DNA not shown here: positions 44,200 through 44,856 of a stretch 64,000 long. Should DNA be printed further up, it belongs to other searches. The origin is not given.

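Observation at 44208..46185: tRNA-Ser-anchored 1.85-kb integrated element remnant with att-like direct repeats, a truncated integrase and a single large Cys/His-rich ORFan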

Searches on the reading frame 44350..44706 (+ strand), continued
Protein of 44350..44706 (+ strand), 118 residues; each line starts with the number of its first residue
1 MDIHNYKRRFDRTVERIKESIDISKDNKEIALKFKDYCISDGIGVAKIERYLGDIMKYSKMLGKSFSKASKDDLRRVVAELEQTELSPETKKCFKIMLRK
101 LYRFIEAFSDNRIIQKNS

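Call 64: search_protein_families(library=ncbifam, proteins=[window:44350-44703:+], max_evalue=0.01)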
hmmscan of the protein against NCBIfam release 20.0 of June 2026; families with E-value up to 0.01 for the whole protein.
window:44350-44703:+ (118 aa): 2 families
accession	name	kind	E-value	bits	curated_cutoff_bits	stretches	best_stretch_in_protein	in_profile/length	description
TIGR02225.1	recomb_XerD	equivalog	0.00037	19.9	329.6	1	41-106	11-78/290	site-specific tyrosine recombinase XerD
NF001399.0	PRK00283.1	subfamily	0.0029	16.9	279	1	37-106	16-88/300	tyrosine recombinase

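Call 82: find_related_loci(query=A5, collection=viral_contigs, flank=8000)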
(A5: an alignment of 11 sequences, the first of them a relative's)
Query A5 (329 aa) in viral_contigs; peptide patterns used: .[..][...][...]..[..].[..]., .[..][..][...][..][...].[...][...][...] (x = any residue, [..] = any of these).
198 stretches matched a pattern, but none encodes a relative of the query by tblastn (E <= 1e-3).
